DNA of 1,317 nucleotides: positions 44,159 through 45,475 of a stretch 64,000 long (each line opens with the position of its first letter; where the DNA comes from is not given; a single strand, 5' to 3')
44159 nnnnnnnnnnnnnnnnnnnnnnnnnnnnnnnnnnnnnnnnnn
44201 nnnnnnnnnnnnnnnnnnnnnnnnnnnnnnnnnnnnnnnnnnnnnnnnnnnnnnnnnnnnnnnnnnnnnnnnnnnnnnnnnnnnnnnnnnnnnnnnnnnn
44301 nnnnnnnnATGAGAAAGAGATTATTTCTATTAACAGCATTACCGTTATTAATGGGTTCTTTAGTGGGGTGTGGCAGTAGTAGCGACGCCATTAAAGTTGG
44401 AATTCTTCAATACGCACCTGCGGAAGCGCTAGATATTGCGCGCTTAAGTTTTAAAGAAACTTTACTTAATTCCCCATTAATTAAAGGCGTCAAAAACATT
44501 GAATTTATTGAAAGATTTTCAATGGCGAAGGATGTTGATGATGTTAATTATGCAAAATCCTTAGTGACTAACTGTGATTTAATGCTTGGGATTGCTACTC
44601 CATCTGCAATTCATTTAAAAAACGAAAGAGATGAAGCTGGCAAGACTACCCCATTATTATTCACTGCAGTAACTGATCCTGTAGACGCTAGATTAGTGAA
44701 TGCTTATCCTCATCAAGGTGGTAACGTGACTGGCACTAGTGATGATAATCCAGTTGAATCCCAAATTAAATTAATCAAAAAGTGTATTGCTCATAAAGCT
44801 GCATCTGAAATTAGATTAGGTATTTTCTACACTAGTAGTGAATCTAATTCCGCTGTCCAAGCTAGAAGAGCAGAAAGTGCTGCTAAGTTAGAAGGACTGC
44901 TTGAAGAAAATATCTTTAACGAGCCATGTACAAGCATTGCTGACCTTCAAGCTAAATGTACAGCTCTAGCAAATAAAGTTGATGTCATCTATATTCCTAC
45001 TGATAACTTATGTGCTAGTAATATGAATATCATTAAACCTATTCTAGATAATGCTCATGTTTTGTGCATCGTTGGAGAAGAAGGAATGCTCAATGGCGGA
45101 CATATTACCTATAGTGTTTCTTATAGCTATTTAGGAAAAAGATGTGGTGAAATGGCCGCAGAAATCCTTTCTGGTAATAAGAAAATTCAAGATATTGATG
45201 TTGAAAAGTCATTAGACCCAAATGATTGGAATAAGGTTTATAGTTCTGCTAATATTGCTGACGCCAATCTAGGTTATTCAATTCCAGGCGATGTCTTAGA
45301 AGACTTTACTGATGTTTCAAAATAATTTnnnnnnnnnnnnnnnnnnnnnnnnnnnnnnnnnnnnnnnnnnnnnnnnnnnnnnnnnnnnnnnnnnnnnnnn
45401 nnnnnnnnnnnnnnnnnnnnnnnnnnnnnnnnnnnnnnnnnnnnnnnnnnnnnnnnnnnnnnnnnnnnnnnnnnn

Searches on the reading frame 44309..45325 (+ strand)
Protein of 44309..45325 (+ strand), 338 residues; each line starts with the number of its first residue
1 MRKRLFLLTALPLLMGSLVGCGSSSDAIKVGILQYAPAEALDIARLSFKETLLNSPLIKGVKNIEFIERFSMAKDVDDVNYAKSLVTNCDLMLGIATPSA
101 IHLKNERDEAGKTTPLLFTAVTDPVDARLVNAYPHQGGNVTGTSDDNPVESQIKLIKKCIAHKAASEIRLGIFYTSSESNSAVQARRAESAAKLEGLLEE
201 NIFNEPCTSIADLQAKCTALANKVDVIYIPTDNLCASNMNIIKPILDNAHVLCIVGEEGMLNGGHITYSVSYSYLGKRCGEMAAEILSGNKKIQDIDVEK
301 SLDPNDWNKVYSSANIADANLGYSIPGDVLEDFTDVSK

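Call 7: search_protein_families(library=pfam, proteins=[window:44309-45325:+])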
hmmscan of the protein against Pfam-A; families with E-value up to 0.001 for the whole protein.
window:44309-45325:+ (338 aa): 1 family
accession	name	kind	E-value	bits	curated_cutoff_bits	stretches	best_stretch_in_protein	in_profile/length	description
PF04392.18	ABC_sub_bind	-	8.1e-38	130.7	25.9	1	29-302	1-263/293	ABC transporter substrate binding protein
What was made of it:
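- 44309..45325 (+): Substrate-binding lipoprotein of family PF04392, predicted to bind tyrosine. Pfam E = 8e-38 (call 7).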

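Call 8: find_homologous_proteins(query=window:44309-45325:+)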
Query window:44309-45325:+ (338 aa): 5439 proteins with E <= 0.001 among 8000 candidates; the best 120 are listed.
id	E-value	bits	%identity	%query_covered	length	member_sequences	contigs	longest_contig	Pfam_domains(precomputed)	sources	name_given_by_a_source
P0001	4.3e-217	738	99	100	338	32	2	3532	PF04392.19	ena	-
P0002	1.1e-193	661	88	100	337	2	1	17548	PF04392.19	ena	-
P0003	5.4e-192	655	88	100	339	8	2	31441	PF04392.19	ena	-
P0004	9.4e-187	638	85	100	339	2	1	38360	PF04392.19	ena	-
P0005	2.5e-186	637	84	100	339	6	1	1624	PF04392.19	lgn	-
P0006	8.2e-157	540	72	100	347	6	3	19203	PF04392.19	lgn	-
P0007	3.5e-156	538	72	99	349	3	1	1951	PF04392.19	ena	-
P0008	3.4e-155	534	72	100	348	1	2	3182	PF04392.19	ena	-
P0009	6.1e-153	527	70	100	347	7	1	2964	PF04392.19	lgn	-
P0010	1.2e-152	526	71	99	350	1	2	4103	PF04392.19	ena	-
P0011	1.5e-146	506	68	99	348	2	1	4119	PF04392.19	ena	-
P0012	3.6e-141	488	70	93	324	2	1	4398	PF04392.19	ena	-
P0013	3.5e-137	475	64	100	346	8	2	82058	PF04392.19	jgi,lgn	-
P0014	1.8e-134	466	64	100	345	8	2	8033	PF04392.19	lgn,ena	-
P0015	1.1e-106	375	55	100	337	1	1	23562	PF04392.19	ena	-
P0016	2.9e-105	370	60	97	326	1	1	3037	PF04392.19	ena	-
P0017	9.5e-105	369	58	100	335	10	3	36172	PF13458.13,PF04392.19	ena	-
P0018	4.3e-102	360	54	100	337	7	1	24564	PF04392.19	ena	-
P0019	1.8e-101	358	54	100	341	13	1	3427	PF04392.19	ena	-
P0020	5.5e-101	356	56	99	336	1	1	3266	PF04392.19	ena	-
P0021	3.5e-100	354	56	97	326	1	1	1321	PF04392.19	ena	-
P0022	5.4e-100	353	55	95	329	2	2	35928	PF04392.19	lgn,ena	-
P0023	1.7e-98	348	55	100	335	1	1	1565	PF04392.19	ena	-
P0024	1.3e-97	345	55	97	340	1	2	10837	PF04392.19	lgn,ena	-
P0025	1.4e-95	338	53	100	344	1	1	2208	PF04392.19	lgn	-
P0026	2.8e-95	337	53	99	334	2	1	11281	PF04392.19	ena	-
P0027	5.5e-93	330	53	100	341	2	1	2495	PF04392.19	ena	-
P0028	7.6e-92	326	52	99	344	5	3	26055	PF04392.19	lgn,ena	-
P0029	2.4e-91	325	53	99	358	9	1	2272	PF04392.19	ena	-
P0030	3.0e-91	324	53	100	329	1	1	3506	PF04392.19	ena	-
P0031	8.2e-91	323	52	99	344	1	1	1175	PF04392.19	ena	-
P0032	7.8e-90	320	54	93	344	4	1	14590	PF04392.19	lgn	-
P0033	7.4e-89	316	53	93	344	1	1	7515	PF04392.19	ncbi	-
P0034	9.0e-89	316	50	98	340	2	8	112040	PF04392.19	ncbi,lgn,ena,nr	ncbi:MAG: ABC transporter substrate-binding protein [Bacilli bacterium]|nr:ABC transporter substrate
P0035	7.5e-88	313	50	100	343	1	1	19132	PF04392.19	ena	-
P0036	2.0e-87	312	53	92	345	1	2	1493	PF04392.19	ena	-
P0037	5.3e-87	310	54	93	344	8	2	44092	PF04392.19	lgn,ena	-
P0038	8.8e-86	306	51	100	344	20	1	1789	PF04392.19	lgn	-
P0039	2.6e-85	305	53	91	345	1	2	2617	PF04392.19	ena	-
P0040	3.5e-85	304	52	91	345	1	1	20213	PF04392.19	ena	-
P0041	5.4e-82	294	47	99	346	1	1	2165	PF04392.19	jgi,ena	-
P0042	7.0e-81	290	46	100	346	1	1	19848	PF04392.19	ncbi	-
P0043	7.4e-81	290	49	95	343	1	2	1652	PF04392.19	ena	-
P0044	8.2e-80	287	46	100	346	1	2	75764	PF04392.19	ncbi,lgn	-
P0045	1.2e-79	286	48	92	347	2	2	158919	PF04392.19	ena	-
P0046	6.6e-79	284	47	99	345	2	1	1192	PF04392.19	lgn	-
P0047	1.0e-78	283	48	100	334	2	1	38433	PF04392.19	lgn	-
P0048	3.2e-78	281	49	93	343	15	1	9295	PF04392.19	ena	-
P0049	6.6e-77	277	48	92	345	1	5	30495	PF04392.19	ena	-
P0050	8.4e-76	273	47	92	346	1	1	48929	PF04392.19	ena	-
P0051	6.9e-75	270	47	94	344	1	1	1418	PF04392.19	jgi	-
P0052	3.6e-74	268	46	100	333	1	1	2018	PF04392.19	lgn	-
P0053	4.4e-73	265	45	99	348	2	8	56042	PF04392.19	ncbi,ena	-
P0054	4.1e-62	229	49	83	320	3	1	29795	PF04392.19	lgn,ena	-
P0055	2.9e-61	226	41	99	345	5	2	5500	PF13458.13,PF04392.19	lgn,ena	-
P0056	5.5e-61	225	44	91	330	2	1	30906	PF04392.19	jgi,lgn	-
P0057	1.0e-60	224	42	99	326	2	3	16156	PF04392.19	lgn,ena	-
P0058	6.7e-60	221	43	98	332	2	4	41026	PF04392.19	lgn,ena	-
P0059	1.3e-59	220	44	91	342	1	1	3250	PF04392.19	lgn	-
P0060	5.0e-59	218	42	95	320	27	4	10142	PF04392.19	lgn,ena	-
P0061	5.8e-59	218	42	100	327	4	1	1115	PF04392.19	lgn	-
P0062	6.1e-59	218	46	88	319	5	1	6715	PF13458.13,PF04392.19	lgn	-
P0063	1.2e-58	217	41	91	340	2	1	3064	PF13458.13,PF04392.19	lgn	-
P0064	2.3e-58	216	42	100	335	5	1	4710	PF13407.13,PF04392.19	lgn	-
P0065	4.5e-58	215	42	93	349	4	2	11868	PF04392.19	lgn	-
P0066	7.4e-58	215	42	92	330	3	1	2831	PF04392.19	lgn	-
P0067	1.2e-57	214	40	94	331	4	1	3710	PF13407.13,PF04392.19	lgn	-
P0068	4.8e-57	212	41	99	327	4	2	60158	PF04392.19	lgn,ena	-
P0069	1.0e-56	211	43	94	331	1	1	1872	PF04392.19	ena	-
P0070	1.6e-56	210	42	100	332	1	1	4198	PF04392.19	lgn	-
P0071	2.3e-56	210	41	95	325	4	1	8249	PF04392.19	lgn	-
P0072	2.3e-56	210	39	99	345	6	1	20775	PF13458.13,PF04392.19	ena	-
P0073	2.5e-56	209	43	90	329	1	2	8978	PF04392.19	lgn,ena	-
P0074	7.0e-56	208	42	99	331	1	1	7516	PF04392.19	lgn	-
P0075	1.3e-55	207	40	100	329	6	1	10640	PF04392.19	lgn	-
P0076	1.5e-55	207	40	95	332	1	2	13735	PF04392.19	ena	-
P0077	2.6e-55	206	40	99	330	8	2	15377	PF04392.19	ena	-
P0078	3.7e-55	206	46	80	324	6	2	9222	PF04392.19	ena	-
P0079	4.3e-55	205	40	99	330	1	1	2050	PF04392.19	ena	-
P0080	4.3e-55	205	42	99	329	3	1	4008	PF04392.19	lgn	-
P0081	4.4e-55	205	40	99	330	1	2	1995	PF04392.19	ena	-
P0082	4.5e-55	205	43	90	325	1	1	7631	PF04392.19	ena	-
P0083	5.3e-55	205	42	93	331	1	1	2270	PF04392.19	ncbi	-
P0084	6.6e-55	205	40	99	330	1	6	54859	PF04392.19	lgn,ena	-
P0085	6.8e-55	205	43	99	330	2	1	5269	PF04392.19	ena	-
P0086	8.0e-55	205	41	99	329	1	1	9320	PF04392.19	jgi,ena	-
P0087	9.6e-55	204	40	99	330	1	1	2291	PF04392.19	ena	-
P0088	1.5e-54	204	39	100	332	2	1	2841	PF04392.19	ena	-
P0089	1.5e-54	204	42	97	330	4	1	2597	PF04392.19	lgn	-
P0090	3.5e-54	202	43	95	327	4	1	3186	PF04392.19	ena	-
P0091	4.3e-54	202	43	94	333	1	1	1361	PF04392.19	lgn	-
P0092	1.1e-53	201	42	99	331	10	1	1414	PF04392.19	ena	-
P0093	1.1e-53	201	41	92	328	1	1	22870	PF04392.19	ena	-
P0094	1.3e-53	201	40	99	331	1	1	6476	PF04392.19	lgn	-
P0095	1.8e-53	200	40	98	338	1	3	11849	PF04392.19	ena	-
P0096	1.9e-53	200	43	96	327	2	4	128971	PF04392.19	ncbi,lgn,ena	-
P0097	3.0e-53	199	40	99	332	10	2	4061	PF04392.19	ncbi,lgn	-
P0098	3.2e-53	199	44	90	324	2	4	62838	PF04392.19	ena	-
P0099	4.3e-53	199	42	99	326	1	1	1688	PF04392.19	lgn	-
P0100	4.7e-53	199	40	100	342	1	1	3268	PF13458.13,PF04392.19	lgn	-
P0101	5.0e-53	199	42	97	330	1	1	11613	PF04392.19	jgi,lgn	-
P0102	5.8e-53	198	39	99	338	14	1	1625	PF04392.19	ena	-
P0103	6.4e-53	198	41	99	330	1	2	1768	PF04392.19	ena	-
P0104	7.3e-53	198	40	97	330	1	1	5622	PF04392.19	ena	-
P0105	8.2e-53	198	42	88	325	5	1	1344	PF04392.19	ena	-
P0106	8.6e-53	198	44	83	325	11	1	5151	PF04392.19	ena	-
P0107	1.2e-52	197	40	99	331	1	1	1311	PF13407.13,PF04392.19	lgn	-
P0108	1.3e-52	197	41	96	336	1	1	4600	PF04392.19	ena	-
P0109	1.6e-52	197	39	98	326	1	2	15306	PF04392.19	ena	-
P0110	1.7e-52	197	39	99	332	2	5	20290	PF04392.19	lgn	-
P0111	1.8e-52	197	42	93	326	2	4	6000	PF04392.19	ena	-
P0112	2.0e-52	197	42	90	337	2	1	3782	PF04392.19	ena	-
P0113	2.0e-52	197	42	96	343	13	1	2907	PF04392.19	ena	-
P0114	2.1e-52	197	43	91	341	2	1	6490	PF04392.19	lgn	-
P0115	2.2e-52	197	40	94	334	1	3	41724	PF13458.13,PF04392.19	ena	-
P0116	2.3e-52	196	41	94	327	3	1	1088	PF04392.19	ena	-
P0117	2.5e-52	196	41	96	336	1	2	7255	PF04392.19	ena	-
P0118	2.6e-52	196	40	96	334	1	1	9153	PF04392.19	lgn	-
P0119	2.6e-52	196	37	94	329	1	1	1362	PF04392.19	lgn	-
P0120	2.7e-52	196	44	88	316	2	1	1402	PF04392.19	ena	-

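Call 11: find_related_loci(query=A1, collection=genome_contigs, flank=3000)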
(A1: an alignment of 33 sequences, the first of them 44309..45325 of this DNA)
Query A1 (338 aa) in genome_contigs; peptide patterns used: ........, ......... (x = any residue, [..] = any of these).
599 stretches matched a pattern (row limit reached: there are more); 587 encode a relative of the query (tblastn E <= 1e-3); the best 80 are kept; 80 distinct loci.
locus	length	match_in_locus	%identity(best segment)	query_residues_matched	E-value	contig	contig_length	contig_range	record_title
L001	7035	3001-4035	72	1-337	5e-167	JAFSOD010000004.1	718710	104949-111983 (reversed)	MAG: Bacilli bacterium isolate RGIG3320 Goat_Reticulum-5__c320, whole genome shotgun sequence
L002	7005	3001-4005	54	1-336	2e-109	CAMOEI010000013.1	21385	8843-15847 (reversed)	MAG: uncultured Bacillales bacterium isolate SRR873606_bin.85_metaWRAP_v1.3_MAG genome assembly, contig: NODE_4379_lengt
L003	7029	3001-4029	53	1-336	5e-101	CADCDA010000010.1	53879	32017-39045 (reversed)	MAG: uncultured Erysipelotrichaceae bacterium isolate RUG14536 genome assembly, contig: RUG14536_asm_10, whole genome sh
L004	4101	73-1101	51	1-338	7e-95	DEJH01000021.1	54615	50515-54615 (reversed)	MAG TPA_asm: Bacillales bacterium UBA2753 UBA2753_contig_3587, whole genome shotgun sequence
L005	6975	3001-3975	43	1-336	1e-68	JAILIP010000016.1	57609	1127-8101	MAG: Bacilli bacterium isolate RUI153 k141_3449304_flag=0_multi=20.5458_len=57609, whole genome shotgun sequence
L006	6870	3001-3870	46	1-298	2e-64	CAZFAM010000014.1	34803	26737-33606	MAG TPA_asm: uncultured Bacteroidales bacterium isolate SRP225648_co1_57 genome assembly, contig: NODE_2439_length_34803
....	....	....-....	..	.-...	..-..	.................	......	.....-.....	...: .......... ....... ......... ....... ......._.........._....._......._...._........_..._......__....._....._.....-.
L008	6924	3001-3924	42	18-331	4e-63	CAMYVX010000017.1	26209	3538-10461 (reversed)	MAG TPA_asm: uncultured Bacillales bacterium isolate SRR10912535_bin.26_metaWRAP_v1.3_MAG genome assembly, contig: ERZ14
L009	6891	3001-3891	43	28-337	6e-63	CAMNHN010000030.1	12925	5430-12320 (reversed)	MAG: uncultured Mollicutes bacterium isolate SRR873596_bin.132_metaWRAP_v1.3_MAG genome assembly, contig: NODE.11722_len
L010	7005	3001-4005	41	2-336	5e-63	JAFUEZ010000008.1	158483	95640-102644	MAG: Bacilli bacterium isolate RGIG4434 Roe_deer_Omasum-3__c23678, whole genome shotgun sequence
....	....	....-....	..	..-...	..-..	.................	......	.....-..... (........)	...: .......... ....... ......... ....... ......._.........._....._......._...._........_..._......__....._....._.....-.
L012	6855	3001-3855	43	3-296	3e-61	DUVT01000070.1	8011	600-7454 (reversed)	MAG TPA_asm: Acholeplasmataceae bacterium isolate AS08sgBPME_462 74793_AS08, whole genome shotgun sequence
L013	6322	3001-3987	39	1-338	5e-61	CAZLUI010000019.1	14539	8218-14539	MAG TPA_asm: uncultured Staphylococcaceae bacterium isolate binchicken_co408_48 genome assembly, contig: NODE_1760_lengt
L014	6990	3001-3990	39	1-338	4e-60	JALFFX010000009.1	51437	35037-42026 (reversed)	MAG: Erysipelotrichaceae bacterium isolate SUG644 k141_316037, whole genome shotgun sequence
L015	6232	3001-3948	42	3-331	3e-59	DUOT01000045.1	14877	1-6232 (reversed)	MAG TPA_asm: Acholeplasmataceae bacterium isolate AS08sgBPME_216 106350_AS08, whole genome shotgun sequence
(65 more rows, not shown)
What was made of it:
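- Closest known: uORFC-13-1 motif. Same: Many of the leaders found here are also from Acholeplasmataceae (call 11).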

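Call 20: search_solved_structures(query=window:44309-45325:+, max_evalue=0.001)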
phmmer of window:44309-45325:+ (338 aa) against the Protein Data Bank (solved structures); distinct sequences matched with E-value up to 0.001: 3.
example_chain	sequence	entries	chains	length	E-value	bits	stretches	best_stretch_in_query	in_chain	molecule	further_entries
6hni_A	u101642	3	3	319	2.9e-30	109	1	25-303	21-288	ABC-type transport system, sugar-family extracellular solute-binding protein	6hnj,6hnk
3lft_A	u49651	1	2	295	5.6e-27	98.2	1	28-331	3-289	uncharacterized protein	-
3lkv_A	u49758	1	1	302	2.2e-24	89.7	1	28-303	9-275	uncharacterized CONSERVED DOMAIN PROTEIN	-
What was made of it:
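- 44309..45325 (+): The best PDB match is 6HNI, which is CD0873 (call 20).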

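Call 27: search_solved_structures(query=window:44309-45325:+, max_evalue=0.001, show_alignments=3)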
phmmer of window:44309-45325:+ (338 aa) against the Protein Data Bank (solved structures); distinct sequences matched with E-value up to 0.001: 3.
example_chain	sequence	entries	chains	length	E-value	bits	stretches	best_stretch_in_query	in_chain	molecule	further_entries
6hni_A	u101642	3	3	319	2.9e-30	109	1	25-303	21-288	ABC-type transport system, sugar-family extracellular solute-binding protein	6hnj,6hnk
3lft_A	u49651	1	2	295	5.6e-27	98.2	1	28-331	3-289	uncharacterized protein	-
3lkv_A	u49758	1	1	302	2.2e-24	89.7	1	28-303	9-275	uncharacterized CONSERVED DOMAIN PROTEIN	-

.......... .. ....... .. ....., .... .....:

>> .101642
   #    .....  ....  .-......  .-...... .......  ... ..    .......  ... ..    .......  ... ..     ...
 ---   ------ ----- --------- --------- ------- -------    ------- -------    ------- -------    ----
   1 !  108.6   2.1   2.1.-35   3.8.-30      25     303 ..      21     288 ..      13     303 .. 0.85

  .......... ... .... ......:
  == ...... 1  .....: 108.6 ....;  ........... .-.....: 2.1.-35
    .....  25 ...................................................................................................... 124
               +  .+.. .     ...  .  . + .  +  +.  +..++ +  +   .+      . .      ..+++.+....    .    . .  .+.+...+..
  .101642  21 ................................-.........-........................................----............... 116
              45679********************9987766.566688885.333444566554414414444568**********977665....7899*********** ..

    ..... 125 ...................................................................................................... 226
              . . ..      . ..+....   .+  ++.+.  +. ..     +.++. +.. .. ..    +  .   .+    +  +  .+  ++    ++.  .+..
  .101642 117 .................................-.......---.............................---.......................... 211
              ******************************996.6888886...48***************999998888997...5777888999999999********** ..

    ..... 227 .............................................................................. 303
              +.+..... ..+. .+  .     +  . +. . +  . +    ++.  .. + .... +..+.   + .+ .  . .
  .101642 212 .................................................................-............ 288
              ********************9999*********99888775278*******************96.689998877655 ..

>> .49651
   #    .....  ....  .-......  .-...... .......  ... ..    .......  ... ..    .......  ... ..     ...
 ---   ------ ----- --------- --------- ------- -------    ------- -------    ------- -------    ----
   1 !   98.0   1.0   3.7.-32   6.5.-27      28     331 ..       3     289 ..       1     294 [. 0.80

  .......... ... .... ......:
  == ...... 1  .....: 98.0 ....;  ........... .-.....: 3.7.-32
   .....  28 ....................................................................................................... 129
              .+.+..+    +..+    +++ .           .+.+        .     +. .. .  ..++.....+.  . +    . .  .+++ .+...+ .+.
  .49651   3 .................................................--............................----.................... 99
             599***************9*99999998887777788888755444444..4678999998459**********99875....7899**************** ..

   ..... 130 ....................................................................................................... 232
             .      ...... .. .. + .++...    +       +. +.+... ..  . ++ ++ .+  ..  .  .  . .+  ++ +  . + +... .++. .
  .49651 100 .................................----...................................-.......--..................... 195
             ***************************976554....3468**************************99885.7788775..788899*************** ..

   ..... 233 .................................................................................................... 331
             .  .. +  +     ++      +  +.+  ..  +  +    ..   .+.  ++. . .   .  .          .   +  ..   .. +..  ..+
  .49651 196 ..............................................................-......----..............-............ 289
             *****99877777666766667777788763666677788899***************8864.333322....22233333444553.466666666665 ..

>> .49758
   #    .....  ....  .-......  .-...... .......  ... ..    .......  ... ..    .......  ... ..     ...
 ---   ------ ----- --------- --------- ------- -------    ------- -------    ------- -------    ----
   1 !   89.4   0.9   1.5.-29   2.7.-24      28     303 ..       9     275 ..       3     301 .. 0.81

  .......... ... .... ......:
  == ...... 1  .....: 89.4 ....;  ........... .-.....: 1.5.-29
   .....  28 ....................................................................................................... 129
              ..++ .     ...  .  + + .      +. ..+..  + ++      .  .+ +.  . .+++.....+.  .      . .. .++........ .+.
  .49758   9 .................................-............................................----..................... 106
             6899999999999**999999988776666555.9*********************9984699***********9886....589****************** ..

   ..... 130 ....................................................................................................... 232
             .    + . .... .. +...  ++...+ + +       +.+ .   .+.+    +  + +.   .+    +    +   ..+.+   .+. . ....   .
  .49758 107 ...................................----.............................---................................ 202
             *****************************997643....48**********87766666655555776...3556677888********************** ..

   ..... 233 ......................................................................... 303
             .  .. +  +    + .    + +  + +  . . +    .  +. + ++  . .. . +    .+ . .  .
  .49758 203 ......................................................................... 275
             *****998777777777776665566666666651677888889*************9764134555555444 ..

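Call 36: find_encoding_contigs(protein=P0003, flank=1500, max_places=2)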
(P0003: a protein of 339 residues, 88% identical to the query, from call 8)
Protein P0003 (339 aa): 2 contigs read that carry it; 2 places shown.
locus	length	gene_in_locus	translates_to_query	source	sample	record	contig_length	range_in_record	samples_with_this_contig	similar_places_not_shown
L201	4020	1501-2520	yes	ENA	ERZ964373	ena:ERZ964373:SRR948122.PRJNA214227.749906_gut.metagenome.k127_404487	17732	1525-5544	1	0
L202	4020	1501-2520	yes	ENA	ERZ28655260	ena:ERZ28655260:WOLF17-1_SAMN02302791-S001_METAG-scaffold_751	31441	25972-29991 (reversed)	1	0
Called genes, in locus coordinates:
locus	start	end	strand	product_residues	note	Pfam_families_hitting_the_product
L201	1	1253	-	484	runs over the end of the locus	PF00070:Pyr_redox (faint), PF00890:FAD_binding_2 (faint), PF01134:GIDA (faint), PF01266:DAO (weak), PF01593:Amino_oxidase, PF07992:Pyr_redox_2 (weak), PF12831:FAD_oxidored (weak), PF13450:NAD_binding_8, +1 more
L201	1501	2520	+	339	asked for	PF04392:ABC_sub_bind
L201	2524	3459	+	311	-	PF02653:BPD_transp_2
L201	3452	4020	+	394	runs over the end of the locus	PF00005:ABC_tran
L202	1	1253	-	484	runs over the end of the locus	PF00070:Pyr_redox (faint), PF00890:FAD_binding_2 (faint), PF01134:GIDA (faint), PF01266:DAO (weak), PF01593:Amino_oxidase, PF07992:Pyr_redox_2 (weak), PF12831:FAD_oxidored (weak), PF13450:NAD_binding_8, +1 more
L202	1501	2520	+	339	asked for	PF04392:ABC_sub_bind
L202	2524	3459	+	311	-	PF02653:BPD_transp_2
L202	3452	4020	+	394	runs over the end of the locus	PF00005:ABC_tran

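Call 37: find_encoding_contigs(protein=P0004, flank=1500, max_places=2)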
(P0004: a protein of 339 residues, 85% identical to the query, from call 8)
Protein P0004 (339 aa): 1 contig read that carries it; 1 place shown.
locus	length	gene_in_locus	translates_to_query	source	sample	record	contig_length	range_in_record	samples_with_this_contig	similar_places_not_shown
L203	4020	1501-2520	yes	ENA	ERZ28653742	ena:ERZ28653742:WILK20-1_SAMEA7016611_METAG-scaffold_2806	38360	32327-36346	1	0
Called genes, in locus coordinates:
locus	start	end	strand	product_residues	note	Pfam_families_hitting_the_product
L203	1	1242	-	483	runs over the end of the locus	PF00890:FAD_binding_2 (weak), PF01134:GIDA (faint), PF01266:DAO (weak), PF01593:Amino_oxidase, PF03486:HI0933_like (weak), PF07992:Pyr_redox_2 (weak), PF12831:FAD_oxidored (weak), PF13450:NAD_binding_8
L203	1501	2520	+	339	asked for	PF04392:ABC_sub_bind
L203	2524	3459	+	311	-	PF02653:BPD_transp_2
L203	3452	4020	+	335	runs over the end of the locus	PF00005:ABC_tran, PF13304:AAA_21 (faint)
